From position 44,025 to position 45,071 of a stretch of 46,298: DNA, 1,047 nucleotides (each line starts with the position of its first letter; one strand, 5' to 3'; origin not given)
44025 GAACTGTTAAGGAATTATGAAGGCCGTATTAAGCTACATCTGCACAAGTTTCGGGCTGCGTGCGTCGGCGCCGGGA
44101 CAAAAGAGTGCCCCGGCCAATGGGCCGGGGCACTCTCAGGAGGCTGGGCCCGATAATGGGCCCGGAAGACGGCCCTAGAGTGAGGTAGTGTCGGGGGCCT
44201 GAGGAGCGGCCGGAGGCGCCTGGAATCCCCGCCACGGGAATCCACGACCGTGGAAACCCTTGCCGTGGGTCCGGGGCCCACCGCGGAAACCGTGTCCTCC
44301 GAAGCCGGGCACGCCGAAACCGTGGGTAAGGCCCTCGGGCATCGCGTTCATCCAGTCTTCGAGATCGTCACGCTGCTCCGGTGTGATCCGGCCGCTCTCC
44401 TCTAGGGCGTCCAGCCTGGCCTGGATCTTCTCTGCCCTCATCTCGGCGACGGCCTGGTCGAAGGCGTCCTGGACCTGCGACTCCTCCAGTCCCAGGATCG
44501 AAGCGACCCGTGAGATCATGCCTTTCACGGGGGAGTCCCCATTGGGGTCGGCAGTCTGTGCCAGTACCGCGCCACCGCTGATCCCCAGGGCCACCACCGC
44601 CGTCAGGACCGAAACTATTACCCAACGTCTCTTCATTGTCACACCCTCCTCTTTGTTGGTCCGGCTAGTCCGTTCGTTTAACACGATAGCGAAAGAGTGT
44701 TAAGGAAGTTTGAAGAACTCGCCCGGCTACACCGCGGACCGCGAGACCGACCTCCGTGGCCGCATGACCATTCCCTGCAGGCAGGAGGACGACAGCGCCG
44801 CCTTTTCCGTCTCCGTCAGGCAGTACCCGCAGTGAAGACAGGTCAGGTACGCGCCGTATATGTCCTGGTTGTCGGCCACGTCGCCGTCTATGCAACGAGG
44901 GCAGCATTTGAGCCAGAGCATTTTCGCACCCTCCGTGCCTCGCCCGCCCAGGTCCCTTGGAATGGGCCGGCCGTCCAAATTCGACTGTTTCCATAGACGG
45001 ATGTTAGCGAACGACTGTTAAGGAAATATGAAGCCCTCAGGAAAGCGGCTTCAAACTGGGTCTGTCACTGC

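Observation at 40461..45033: Four copies of an 18-bp Pho-box-like direct-repeat operator mark a candidate two-component regulon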

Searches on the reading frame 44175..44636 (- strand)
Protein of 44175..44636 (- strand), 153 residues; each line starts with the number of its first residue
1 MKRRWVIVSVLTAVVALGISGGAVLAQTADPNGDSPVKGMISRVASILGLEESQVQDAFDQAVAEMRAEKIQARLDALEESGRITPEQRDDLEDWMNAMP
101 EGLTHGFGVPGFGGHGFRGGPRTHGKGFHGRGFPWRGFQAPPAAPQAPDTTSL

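Call 9: search_protein_families(library=pfam, proteins=[window:44175-44636:-], max_evalue=0.01)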
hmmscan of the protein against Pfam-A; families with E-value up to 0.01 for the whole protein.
window:44175-44636:- (153 aa): 1 family
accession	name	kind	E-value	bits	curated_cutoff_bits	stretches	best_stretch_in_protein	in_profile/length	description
PF08278.16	DnaG_DnaB_bind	-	0.0065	17.3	29.1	1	17-92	46-121/124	DNA primase DnaG DnaB-binding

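Call 14: search_protein_families(library=ncbifam, proteins=[window:44175-44636:-], max_evalue=0.01)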
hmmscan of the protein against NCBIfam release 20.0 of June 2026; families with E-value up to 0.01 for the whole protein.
window:44175-44636:- (153 aa): 0 families

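Call 44: find_homologous_proteins(query=window:44175-44636:-, max_evalue=0.00001)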
Query window:44175-44636:- (153 aa): 29 proteins with E <= 0.00001 among 156 candidates.
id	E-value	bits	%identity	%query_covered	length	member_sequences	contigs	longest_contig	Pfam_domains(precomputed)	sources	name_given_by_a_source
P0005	4.1e-97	340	100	100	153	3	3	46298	-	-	-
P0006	1.1e-74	268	82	100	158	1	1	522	-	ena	-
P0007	3.3e-73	263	80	100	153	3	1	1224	-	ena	-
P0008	4.0e-50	188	65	88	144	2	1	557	-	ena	-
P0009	8.5e-38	148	51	99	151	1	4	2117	-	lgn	-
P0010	4.1e-36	142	53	86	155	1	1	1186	-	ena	-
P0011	3.7e-34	136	66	73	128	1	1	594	PF13673.14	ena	-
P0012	6.6e-34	135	50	69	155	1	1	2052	-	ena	-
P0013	8.1e-34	135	56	51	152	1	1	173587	-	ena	-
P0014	2.3e-33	133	48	92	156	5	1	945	-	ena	-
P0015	2.7e-31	127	54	93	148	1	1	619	-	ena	-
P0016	3.9e-31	126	52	85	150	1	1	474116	-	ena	-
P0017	3.3e-29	120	47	99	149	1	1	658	-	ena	-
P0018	6.0e-29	119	48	66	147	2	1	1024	-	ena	-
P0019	7.3e-29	119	48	66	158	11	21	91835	-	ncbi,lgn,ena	-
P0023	4.8e-26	110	51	65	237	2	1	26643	PF10925.14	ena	-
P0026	8.4e-25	106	50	67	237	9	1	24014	PF10925.14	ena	-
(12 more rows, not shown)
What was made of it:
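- On Pfam DUF2680 (PF10925), for the 153-aa target protein: Two database homologues carry a precomputed PF10925 annotation (call 44).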

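Call 52: predict_structure(alignment_id=A2)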
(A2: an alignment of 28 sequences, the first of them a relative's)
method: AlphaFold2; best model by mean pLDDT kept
length: 153 residues; sequences in the alignment: 28
mean_pLDDT: 60.2   pTM: 0.36
mean pLDDT of the five models: 60.2, 56.9, 56.2, 55.7, 54.6
residues with pLDDT >= 90: 2; 70-90: 57; 50-70: 29; < 50: 65
segments of 3 or more residues with pLDDT < 50: 21-34, 106-153
pLDDT, mean of each block of 10 residues (from residue 1): 55 56 44 58 74 77 79 86 88 82 49 37 38 40 46 38
secondary structure, 60 per line:
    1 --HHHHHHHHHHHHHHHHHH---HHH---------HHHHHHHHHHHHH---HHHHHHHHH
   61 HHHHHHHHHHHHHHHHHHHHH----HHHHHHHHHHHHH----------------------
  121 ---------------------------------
elements in order: H3-20 H36-48 H52-81 H86-98

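Call 54: fold_search(model_id=the predicted structure, library=pdb)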
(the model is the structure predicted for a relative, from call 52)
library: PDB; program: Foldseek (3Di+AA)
matches with E <= 10: 94; with E <= 0.001: 0
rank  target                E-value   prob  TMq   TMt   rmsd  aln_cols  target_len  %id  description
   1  9qvm_t                7.1e-01  0.11  0.18  0.21  16.6       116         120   18  Cryo-EM reconstruction of the NEDD1 anchor protein and CDK5RAP2 bound to the gamma-tubulin ring complex (released 2025-05-21)
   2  1cqt_A                2.6e+00  0.28  0.22  0.24   5.2        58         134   17  CRYSTAL STRUCTURE OF A TERNARY COMPLEX CONTAINING AN OCA-B PEPTIDE, THE OCT-1 POU DOMAIN, AND AN OCTAMER ELEMENT (released 1999-11-15)
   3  2h9c_A                3.0e+00  0.15  0.24  0.38   7.1        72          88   26  Native Crystal Structure of the Isochorismate-Pyruvate Lyase from Pseudomonas aeruginosa (released 2006-08-15)
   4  8sps_M                3.2e+00  0.25  0.20  0.62   6.9        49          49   24  High resolution structure of ESRRB nucleosome bound OCT4 at site a and site b (released 2023-06-28)
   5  9zn0_D                3.2e+00  0.06  0.19  0.24  14.8        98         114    7  Crystal structure of the Commd10 S50E HN domain mutant in domain swapped conformation (released 2026-01-21)
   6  8g8e_X                3.4e+00  0.23  0.21  0.23   6.8        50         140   24  Human Oct4 bound to nucleosome with human LIN28B sequence (released 2023-03-22)
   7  7etr_B                3.4e+00  0.10  0.22  0.37   7.4        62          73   19  Crystal structure of SO_1444-SO_1445 complex from Shewanella oneidensis (released 2022-03-23)
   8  2h09                  3.4e+00  0.10  0.17  0.19  10.4        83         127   17  Crystal structure of diphtheria toxin repressor like protein from E. coli (released 2007-05-15)
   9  8eml_A                3.9e+00  0.20  0.22  0.53   5.6        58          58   17  Crystal Structure of Gsx2 Homeodomain in Complex with DNA (released 2023-10-18)
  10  8eml_B                4.1e+00  0.41  0.20  0.51   0.9        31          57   22  Crystal Structure of Gsx2 Homeodomain in Complex with DNA (released 2023-10-18)
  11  2da7_MODEL_1_A        4.1e+00  0.15  0.17  0.35   6.3        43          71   23  Solution structure of the homeobox domain of Zinc finger homeobox protein 1b (Smad interacting protein 1) (released 2006-12-26)
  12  7ohr_R                4.1e+00  0.15  0.25  0.32  21.5       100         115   13  Nog1-TAP associated immature ribosomal particle population E from S. cerevisiae (released 2021-11-10)
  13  2dms_MODEL_1_A        4.1e+00  0.14  0.20  0.35   6.0        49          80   31  Solution structure of the homeobox domain of Homeobox protein OTX2 (released 2006-10-24)
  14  5xby_C                4.1e+00  0.14  0.31  0.46   5.6        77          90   12  Crystal structure of the PKA-Protein A fusion protein (end-to-end fusion) (released 2017-07-05)
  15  6p0s_A                4.1e+00  0.08  0.14  0.25  10.7        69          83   13  Crystal structure of ternary DNA complex "FX2" containing E. coli Fis and phage lambda Xis (released 2019-06-19)
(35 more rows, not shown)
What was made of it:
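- On Cpx/Bae-type envelope stress response: The AlphaFold model has a three-helix core (pLDDT 74-88), and Foldseek against the PDB gives nothing better than E = 0.7 (calls 52, 54).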

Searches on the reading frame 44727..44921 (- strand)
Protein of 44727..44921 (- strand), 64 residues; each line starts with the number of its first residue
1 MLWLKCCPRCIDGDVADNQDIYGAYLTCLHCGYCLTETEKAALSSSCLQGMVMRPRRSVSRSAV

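Call 9: search_protein_families(library=pfam, proteins=[window:44727-44921:-], max_evalue=0.01)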
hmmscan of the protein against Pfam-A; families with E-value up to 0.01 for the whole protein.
window:44727-44921:- (64 aa): 0 families

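Call 14: search_protein_families(library=ncbifam, proteins=[window:44727-44921:-], max_evalue=0.01)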
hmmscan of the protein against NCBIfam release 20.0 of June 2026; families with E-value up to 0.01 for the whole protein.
window:44727-44921:- (64 aa): 0 families
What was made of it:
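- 44727..44921 (-): Small zinc-ribbon ORF (64 aa, CPRC...CLHC). No Pfam or NCBIfam hit (calls 9, 14).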

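Call 32: find_homologous_proteins(query=window:44727-44921:-, max_evalue=0.01)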
Query window:44727-44921:- (64 aa): 4 proteins with E <= 0.01 among 4 candidates.
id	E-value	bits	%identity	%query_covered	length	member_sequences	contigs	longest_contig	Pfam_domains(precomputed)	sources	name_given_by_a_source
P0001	1.5e-32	128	92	97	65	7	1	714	-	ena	-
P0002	2.5e-32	127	87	98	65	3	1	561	-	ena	-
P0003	7.4e-31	122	90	95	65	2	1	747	-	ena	-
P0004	5.9e-30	119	89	95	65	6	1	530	-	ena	-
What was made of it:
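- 44727..44921 (-): Only four homologue clusters exist, at 87-92% identity (call 32).
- Tried and rejected: The protein database holds only four very close clusters (call 32).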

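Call 33: find_encoding_contigs(protein=P0001, flank=5000, max_places=4)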
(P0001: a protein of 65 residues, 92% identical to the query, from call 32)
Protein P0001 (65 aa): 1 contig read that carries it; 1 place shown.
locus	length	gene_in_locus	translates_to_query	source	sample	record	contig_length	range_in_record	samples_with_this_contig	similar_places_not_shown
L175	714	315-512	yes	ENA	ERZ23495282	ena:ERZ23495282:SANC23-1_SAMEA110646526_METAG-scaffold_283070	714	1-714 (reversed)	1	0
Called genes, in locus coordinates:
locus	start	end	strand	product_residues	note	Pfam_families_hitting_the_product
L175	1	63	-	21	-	?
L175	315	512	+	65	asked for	-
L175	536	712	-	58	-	?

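Call 34: find_encoding_contigs(protein=P0002, flank=5000, max_places=4)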
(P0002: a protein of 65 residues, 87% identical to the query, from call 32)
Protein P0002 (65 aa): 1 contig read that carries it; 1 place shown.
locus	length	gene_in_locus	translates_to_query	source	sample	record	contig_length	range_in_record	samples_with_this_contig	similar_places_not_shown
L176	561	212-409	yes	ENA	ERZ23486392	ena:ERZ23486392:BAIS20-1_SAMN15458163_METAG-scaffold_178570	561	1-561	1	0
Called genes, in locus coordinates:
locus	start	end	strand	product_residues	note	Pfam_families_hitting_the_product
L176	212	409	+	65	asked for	-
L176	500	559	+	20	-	?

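Call 35: find_encoding_contigs(protein=P0003, flank=5000, max_places=4)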
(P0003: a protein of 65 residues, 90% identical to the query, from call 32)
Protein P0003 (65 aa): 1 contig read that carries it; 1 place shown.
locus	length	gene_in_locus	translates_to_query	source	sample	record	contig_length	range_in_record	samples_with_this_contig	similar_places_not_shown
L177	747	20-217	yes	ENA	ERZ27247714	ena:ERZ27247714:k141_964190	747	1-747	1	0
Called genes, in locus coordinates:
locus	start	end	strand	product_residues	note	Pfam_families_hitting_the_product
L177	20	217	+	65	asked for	-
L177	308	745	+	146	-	?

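Call 36: find_encoding_contigs(protein=P0004, flank=5000, max_places=4)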
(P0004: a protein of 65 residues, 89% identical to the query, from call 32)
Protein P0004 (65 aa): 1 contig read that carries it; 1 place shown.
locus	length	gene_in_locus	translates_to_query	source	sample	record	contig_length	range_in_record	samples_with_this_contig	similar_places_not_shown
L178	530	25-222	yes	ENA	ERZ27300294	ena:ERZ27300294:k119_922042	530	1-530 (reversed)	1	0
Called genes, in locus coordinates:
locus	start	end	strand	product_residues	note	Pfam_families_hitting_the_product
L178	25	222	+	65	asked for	-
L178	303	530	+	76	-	?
